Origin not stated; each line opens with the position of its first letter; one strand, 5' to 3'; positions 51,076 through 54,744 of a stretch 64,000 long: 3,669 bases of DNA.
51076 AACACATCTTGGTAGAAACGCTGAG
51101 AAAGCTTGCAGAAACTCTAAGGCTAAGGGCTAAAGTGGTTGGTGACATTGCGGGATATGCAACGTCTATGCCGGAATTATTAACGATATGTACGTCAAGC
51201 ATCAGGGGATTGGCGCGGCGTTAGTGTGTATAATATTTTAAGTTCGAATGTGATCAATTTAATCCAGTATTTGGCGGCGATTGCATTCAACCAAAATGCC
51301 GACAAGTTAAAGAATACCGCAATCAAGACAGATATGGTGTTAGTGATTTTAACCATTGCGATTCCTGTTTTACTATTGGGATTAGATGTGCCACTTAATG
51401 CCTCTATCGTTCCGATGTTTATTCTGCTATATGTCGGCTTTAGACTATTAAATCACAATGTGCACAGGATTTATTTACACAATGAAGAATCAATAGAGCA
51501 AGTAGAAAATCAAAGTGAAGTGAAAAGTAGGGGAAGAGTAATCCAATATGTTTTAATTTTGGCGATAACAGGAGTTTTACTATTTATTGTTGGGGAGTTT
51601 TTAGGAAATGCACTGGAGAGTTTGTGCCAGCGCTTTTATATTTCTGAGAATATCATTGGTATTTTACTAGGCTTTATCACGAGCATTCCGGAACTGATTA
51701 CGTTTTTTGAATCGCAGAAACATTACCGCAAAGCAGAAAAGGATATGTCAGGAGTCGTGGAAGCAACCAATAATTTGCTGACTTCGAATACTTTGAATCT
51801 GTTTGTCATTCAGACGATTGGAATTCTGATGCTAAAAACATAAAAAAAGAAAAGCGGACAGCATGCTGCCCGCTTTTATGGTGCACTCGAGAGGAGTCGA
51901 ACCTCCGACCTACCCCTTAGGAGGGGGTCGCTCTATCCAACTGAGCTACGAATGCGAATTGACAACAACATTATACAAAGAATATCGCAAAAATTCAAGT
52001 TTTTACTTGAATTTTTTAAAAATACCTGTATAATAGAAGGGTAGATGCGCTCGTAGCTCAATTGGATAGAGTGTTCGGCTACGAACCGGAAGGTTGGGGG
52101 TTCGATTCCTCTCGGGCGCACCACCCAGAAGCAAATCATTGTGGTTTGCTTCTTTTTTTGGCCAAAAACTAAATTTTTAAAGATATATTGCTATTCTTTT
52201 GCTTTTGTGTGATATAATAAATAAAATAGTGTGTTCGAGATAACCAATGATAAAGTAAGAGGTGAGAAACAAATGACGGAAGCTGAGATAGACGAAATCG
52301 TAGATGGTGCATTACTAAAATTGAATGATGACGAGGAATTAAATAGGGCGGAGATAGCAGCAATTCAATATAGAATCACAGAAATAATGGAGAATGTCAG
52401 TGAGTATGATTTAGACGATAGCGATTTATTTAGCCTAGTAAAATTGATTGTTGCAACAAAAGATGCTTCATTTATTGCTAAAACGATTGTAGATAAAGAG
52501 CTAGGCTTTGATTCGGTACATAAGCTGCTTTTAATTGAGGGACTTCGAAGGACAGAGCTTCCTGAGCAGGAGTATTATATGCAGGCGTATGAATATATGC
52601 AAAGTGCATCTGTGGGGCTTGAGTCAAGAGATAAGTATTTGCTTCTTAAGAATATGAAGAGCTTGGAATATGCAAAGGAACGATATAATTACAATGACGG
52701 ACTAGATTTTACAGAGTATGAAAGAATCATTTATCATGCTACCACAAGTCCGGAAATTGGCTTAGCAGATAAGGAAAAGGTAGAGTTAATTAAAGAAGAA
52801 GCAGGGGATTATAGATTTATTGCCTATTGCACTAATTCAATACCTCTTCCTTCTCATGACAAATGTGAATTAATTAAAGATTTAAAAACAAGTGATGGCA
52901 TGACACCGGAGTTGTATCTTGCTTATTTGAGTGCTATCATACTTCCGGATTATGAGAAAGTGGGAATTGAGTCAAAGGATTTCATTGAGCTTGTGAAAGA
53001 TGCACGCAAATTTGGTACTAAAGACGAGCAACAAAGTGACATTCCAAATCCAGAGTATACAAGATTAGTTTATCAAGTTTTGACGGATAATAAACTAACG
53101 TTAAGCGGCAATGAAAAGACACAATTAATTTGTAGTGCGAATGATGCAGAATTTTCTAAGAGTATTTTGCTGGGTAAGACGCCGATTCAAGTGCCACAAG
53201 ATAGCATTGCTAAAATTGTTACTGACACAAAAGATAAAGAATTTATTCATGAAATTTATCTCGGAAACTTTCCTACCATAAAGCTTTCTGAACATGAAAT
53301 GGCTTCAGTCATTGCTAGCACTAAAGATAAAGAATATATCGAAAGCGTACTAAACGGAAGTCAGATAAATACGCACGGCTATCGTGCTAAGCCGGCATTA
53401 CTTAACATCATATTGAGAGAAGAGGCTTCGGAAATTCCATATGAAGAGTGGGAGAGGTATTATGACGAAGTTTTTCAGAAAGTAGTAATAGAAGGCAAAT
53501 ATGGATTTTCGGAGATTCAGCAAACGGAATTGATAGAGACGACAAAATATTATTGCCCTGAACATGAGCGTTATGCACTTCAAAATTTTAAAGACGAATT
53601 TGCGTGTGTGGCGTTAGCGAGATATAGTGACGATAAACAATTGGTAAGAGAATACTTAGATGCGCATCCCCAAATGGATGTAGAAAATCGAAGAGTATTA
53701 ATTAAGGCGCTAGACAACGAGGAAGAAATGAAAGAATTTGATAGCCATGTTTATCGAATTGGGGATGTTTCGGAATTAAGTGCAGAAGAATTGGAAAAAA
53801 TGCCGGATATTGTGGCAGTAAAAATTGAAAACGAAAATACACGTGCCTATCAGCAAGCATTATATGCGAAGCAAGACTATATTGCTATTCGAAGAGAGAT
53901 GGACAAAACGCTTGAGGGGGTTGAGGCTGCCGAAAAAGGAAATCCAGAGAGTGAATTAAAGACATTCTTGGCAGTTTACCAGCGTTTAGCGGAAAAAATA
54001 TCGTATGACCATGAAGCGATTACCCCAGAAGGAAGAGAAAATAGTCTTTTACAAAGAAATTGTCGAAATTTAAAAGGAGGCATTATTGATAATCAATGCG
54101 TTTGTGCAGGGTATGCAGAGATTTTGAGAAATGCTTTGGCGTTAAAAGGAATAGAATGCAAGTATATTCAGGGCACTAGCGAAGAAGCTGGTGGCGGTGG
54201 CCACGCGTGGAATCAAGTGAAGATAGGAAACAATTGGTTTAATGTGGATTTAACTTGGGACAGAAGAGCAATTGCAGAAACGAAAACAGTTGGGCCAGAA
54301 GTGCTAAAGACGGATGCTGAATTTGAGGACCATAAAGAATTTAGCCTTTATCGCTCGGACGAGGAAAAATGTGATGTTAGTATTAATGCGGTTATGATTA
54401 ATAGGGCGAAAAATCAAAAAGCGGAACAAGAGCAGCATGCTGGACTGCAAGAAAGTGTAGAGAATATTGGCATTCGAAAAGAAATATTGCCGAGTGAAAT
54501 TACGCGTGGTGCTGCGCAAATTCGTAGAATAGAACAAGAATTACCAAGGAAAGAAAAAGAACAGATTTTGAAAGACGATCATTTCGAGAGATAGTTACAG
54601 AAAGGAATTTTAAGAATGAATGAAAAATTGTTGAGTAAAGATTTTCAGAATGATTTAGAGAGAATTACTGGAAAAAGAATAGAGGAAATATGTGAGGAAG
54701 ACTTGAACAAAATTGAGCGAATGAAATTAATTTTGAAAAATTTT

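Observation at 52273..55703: Unrecognised three-gene cassette: transglutaminase-fold protein + LRR-like protein + small helical protein (copy 1, next to tRNA-Arg)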

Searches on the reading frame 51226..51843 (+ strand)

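Call 106: search_protein_families(library=pfam, proteins=[window:51226-51843:+], max_evalue=0.00001)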
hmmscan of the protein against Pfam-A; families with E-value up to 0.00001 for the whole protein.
window:51226-51843:+ (205 aa): 1 family
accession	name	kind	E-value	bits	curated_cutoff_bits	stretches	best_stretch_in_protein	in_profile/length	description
PF01699.29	Na_Ca_ex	-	2.4e-06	28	24.9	1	109-198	3-85/151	Sodium/calcium exchanger protein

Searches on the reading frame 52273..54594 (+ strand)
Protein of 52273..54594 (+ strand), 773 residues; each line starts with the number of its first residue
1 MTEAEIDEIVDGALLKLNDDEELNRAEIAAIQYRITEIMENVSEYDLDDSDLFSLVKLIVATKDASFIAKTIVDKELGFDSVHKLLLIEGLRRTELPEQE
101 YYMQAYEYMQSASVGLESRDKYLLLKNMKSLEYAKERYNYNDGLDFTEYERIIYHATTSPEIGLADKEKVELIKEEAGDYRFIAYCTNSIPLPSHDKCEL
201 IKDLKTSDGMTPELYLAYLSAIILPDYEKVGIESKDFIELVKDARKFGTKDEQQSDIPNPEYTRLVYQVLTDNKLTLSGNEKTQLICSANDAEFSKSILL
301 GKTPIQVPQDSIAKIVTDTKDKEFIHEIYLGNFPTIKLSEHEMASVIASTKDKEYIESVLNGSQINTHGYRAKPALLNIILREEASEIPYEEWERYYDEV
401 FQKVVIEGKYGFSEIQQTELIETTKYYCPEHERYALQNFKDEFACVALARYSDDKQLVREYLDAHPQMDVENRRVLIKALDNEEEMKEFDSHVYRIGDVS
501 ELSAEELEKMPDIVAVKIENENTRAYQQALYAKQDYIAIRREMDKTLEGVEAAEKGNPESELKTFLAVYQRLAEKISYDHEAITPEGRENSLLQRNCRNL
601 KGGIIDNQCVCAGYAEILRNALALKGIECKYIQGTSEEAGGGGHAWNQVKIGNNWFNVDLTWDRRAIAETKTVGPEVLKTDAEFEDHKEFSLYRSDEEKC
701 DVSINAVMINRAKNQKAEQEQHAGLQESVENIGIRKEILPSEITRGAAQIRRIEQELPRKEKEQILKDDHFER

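Call 3: search_protein_families(library=pfam, proteins=[window:52273-54594:+], max_evalue=1)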
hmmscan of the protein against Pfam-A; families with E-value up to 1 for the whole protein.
window:52273-54594:+ (773 aa): 2 families
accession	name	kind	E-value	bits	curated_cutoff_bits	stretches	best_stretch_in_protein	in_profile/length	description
PF01841.26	Transglut_core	-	1.5e-07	32.1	23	1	556-659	9-107/108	Transglutaminase-like superfamily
PF04473.18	DUF553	-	0.017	15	20.5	1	557-659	11-112/140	Transglutaminase-like domain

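Call 4: search_protein_families(library=padloc, proteins=[window:52273-54594:+], max_evalue=1)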
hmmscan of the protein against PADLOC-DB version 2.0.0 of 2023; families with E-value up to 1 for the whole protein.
window:52273-54594:+ (773 aa): 0 families

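Call 5: search_protein_families(library=ncbifam, proteins=[window:52273-54594:+], max_evalue=1)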
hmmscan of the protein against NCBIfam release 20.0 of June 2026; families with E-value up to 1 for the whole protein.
window:52273-54594:+ (773 aa): 2 families
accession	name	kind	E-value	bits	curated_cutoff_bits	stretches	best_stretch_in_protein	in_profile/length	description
NF045980.1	MAG6410_fam_LP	equivalog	1.8e-16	59.7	450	1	561-695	166-296/622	MAG6410 family transglutaminase-related lipoprotein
NF011552.0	PRK14981.1-4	equivalog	0.09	13.1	156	1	506-550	66-112/117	DNA-directed RNA polymerase subunit F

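Call 8: find_homologous_proteins(query=window:52273-54594:+)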
Query window:52273-54594:+ (773 aa): 1 proteins with E <= 0.001 among 8000 candidates.
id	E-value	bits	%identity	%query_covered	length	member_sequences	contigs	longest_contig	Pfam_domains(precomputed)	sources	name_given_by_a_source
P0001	0.0e+0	1715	100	100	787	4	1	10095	PF01841.26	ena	-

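Call 9: search_solved_structures(query=window:52273-54594:+, max_evalue=1, show_alignments=2)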
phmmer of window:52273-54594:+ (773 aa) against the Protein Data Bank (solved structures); distinct sequences matched with E-value up to 1: 6.
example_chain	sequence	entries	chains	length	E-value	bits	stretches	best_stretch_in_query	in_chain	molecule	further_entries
9crn_A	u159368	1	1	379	1.1e-07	33.8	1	595-663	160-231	Transglutaminase-like domain-containing protein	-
5o5o_A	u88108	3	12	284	0.24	12.9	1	428-525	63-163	RNase adapter protein RapZ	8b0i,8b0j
5o5q_A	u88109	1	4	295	0.25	12.8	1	428-525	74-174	RNase adapter protein RapZ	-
9irk_B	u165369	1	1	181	0.31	12.5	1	350-457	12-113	Transcription factor PIF6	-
8yb4_C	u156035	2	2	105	0.34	12.3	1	350-438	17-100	phytochrome-interacting factor 6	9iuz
9itf_B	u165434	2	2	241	0.49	11.8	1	350-456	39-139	Transcription factor PIF6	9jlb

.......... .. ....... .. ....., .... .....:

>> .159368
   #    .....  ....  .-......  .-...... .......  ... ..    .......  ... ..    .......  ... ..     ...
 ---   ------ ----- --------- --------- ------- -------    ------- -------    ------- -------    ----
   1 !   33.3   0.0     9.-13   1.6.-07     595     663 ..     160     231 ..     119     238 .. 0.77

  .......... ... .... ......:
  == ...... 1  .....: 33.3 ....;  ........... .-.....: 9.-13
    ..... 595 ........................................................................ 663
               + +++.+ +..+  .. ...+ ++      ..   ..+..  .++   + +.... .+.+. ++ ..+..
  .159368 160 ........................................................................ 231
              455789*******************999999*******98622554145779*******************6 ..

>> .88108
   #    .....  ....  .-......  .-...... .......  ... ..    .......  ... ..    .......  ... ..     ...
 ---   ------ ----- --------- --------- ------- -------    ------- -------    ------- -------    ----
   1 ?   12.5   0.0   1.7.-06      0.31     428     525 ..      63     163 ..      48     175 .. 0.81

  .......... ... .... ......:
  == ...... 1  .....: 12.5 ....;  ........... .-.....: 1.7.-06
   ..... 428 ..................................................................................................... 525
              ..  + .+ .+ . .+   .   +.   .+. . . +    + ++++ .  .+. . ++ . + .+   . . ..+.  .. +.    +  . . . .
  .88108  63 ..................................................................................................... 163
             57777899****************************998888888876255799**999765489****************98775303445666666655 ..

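Call 50: search_protein_families(library=phrogs, proteins=[window:52273-54594:+], max_evalue=0.01)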
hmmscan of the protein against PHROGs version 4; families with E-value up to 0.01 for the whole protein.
window:52273-54594:+ (773 aa): 0 families

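Call 60: search_protein_families(library=pfam, alignment_id=A7, max_evalue=0.001)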
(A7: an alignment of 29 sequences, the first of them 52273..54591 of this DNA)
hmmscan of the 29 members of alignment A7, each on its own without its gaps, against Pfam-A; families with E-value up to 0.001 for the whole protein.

A. member 1, window:52273-54591:+ (773 aa): 1 family
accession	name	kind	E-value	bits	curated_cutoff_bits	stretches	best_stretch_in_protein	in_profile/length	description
PF01841.26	Transglut_core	-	1.5e-07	32.1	23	1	556-659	9-107/108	Transglutaminase-like superfamily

B. families by the number of members that match (of 29 scanned): 21 families
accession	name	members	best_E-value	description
PF01841.26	Transglut_core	4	5.6e-11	Transglutaminase-like superfamily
PF00962.28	A_deaminase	2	2.1e-24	Adenosine deaminase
PF08989.15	DUF1896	2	3.4e-08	Domain of unknown function (DUF1896)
PF04607.23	RelA_SpoT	1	2.4e-14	Region found in RelA / SpoT proteins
PF24099.1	RBD_DGKtheta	1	2.6e-07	Diacylglycerol kinase theta, RNA-binding domain-like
PF00082.27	Peptidase_S8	1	5.1e-07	Subtilase family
PF18272.6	ssDNA_TraI_N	1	2.4e-06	single-stranded DNA binding TraI N-terminal subdomain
PF16553.11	PUFD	1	1.3e-05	BCORL-PCGF1-binding domain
PF11407.14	RestrictionMunI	1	1.9e-05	Type II restriction enzyme MunI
PF02059.20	IL3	1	5e-05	Interleukin-3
PF17315.7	FMP23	1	5.3e-05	Found in mitochondrial proteome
PF01191.24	RNA_pol_Rpb5_C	1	8.5e-05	RNA polymerase Rpb5, C-terminal domain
PF04992.19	RNA_pol_Rpb1_6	1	8.6e-05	RNA polymerase Rpb1, domain 6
PF23563.1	TRIP13_N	1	0.00013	TRIP13 N-terminal domain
PF19963.4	VMAP-M1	1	0.00017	vWA-MoxR associated protein middle region (VMAP-M) 1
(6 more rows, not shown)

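Call 107: search_protein_families(library=padloc, alignment_id=A7, max_evalue=0.001)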
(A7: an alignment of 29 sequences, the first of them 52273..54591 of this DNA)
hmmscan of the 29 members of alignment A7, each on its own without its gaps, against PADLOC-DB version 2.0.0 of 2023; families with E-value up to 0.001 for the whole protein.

A. member 1, window:52273-54591:+ (773 aa): 0 families

B. families by the number of members that match (of 29 scanned): 7 families
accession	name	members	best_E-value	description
PDLC01908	CARF5--CARF_ADA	2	7.5e-15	-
PDLC04339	PDC-M03A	1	6.5e-12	-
PDLC04344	PDC-M03A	1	7.7e-11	-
PDLC04340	PDC-M03A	1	1.4e-07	-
PDLC04342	PDC-M03A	1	2.9e-07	-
PDLC04345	PDC-M03A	1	8.2e-06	-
PDLC03517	REase_II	1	0.00021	Type II restriction enzyme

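Call 108: search_protein_families(library=ncbifam, alignment_id=A7, max_evalue=0.001)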
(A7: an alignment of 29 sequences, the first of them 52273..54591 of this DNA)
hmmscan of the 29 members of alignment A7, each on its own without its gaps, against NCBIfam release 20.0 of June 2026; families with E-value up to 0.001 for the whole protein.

A. member 1, window:52273-54591:+ (773 aa): 1 family
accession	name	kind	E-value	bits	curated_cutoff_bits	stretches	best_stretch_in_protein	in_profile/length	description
NF045980.1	MAG6410_fam_LP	equivalog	1.8e-16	59.7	450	1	561-695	166-296/622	MAG6410 family transglutaminase-related lipoprotein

B. families by the number of members that match (of 29 scanned): 19 families
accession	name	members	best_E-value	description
NF045980.1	MAG6410_fam_LP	4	4.7e-22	MAG6410 family transglutaminase-related lipoprotein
TIGR01430.1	aden_deam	2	1.3e-21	adenosine deaminase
NF006848.0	PRK09358.1-3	2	9.4e-15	adenosine deaminase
NF006846.0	PRK09358.1-1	2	1.2e-13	adenosine deaminase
NF006849.0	PRK09358.1-5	2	1.7e-11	adenosine deaminase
NF006854.0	PRK09358.3-1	2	1e-09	adenosine deaminase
NF006847.0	PRK09358.1-2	2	7.3e-08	adenosine deaminase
NF006850.0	PRK09358.1-6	2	1.2e-07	adenosine deaminase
NF006859.0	PRK09358.3-6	2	0.0002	adenosine deaminase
TIGR00691.1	spoT_relA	1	1.9e-10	RelA/SpoT family protein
NF053588.1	GTPPhKinYjbM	1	2e-09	GTP diphosphokinase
NF008303.0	PRK11092.1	1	1.2e-08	bifunctional GTP diphosphokinase/guanosine-3',5'-bis pyrophosphate 3'-pyrophosphohydrolase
NF038403.1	perm_prefix_1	1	2.5e-07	permease prefix domain 1-containing protein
NF041351.1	XopL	1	3.1e-06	type III secretion system leucine-rich repeat domain-containing effector XopL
NF033186.1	internalin_K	1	3.4e-06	class 1 internalin InlK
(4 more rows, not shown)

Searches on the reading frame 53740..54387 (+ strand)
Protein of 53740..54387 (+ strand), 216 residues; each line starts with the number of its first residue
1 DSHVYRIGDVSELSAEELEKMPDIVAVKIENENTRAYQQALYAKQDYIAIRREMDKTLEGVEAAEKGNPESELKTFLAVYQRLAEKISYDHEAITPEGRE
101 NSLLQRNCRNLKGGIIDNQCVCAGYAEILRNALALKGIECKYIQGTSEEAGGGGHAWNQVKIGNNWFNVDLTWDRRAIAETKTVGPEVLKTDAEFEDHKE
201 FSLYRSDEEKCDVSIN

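Call 16: find_related_loci(query=A1, collection=genome_contigs, flank=10000)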
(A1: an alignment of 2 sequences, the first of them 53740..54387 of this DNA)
Query A1 (216 aa) in genome_contigs; peptide patterns used: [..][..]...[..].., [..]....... (x = any residue, [..] = any of these).
94 stretches matched a pattern; 46 encode a relative of the query (tblastn E <= 1e-3); 46 distinct loci.
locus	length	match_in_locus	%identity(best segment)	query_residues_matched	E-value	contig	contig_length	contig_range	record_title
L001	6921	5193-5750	37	7-195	2e-25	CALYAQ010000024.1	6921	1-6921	MAG: uncultured Clostridia bacterium isolate E08__bin1 genome assembly, contig: E08__k127_4492185, whole genome shotgun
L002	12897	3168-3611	36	71-202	2e-23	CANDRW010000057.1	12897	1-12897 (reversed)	MAG TPA_asm: uncultured Clostridium sp. isolate SRR15214597_bin.43_metawrap_v1.3_MAG genome assembly, contig: NODE.2818_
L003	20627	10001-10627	30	1-204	3e-23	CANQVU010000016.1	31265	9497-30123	MAG: uncultured Clostridia bacterium isolate Lapin-014__bin29 genome assembly, contig: Lapin-014__NODE_1078_length_31265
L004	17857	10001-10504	28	18-200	5e-21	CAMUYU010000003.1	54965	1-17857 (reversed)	MAG TPA_asm: uncultured Clostridia bacterium isolate SRR8387721_bin.24_metaWRAP_v1.3_MAG genome assembly, contig: ERZ142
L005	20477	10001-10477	34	40-202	9e-21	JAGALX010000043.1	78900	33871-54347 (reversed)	MAG: Clostridia bacterium isolate RGIG8562 Water_deer_Cecum-3__c513431, whole genome shotgun sequence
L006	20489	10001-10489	35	53-212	1e-19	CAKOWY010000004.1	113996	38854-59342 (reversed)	MAG: uncultured Clostridia bacterium isolate REFINED_METABAT215_TOP10_CONTIGS_1500_ASSEMBLY_K77_MERGED__Hadza_MoBio_hadz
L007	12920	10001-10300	37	71-174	4e-18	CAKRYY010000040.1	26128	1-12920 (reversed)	MAG: uncultured Lachnospiraceae bacterium isolate REFINED_METABAT215_TOP10_CONTIGS_1500_ASSEMBLY_K77_MERGED__Hadza_MoBio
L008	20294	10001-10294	39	77-179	9e-17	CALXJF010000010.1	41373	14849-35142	MAG: uncultured Clostridia bacterium isolate BRZ_ES__bin17 genome assembly, contig: BRZ_ES__NODE_1428_length_41373_cov_8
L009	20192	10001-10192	47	115-177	2e-15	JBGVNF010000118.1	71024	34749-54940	MAG: Lachnospiraceae bacterium isolate fecal_MAG_240 fecal_MAG_240_contig_0118, whole genome shotgun sequence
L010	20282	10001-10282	34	78-174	2e-15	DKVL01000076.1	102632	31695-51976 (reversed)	MAG TPA_asm: Lachnospiraceae bacterium UBA7179 UBA7179_contig_671, whole genome shotgun sequence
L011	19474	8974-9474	24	18-174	6e-15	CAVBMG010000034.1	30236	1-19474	Agathobacter sp. isolate G02640-L1_cleanbin_000019 genome assembly, contig: Spades_G02640-L1_contig_568, whole genome sh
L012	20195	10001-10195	43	114-177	1e-14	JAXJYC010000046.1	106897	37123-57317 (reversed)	MAG: Lachnospiraceae bacterium isolate DOME_MAG_7552 7552_C0502_k141_182221, whole genome shotgun sequence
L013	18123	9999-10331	34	50-176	1e-14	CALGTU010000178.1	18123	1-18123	MAG TPA_asm: uncultured Clostridia bacterium isolate SRR6425803_bin.81_CONCOCT_v1.1_MAG genome assembly, contig: ERZ1767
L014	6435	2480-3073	23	18-197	2e-14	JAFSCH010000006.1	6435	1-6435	MAG: Lachnospiraceae bacterium isolate RGIG3012 Goat_Rectum-3__c23, whole genome shotgun sequence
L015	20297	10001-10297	33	68-174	4e-14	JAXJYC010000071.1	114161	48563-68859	MAG: Lachnospiraceae bacterium isolate DOME_MAG_7552 7552_C0502_k141_351221, whole genome shotgun sequence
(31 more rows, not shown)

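Call 17: find_related_loci(query=A1, collection=viral_contigs, flank=10000)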
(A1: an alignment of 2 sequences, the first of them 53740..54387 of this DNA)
Query A1 (216 aa) in viral_contigs; peptide patterns used: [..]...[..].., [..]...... (x = any residue, [..] = any of these).
68 stretches matched a pattern, but none encodes a relative of the query by tblastn (E <= 1e-3).

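Call 88: search_solved_structures(query=A1, max_evalue=0.01, show_alignments=0)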
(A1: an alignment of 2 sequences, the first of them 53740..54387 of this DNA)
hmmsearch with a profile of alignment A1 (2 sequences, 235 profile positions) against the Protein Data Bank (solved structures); distinct sequences matched with E-value up to 0.01: 1.
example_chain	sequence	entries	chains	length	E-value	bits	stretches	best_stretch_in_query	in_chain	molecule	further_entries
9crn_A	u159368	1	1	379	2.2e-09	40.5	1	65-191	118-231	Transglutaminase-like domain-containing protein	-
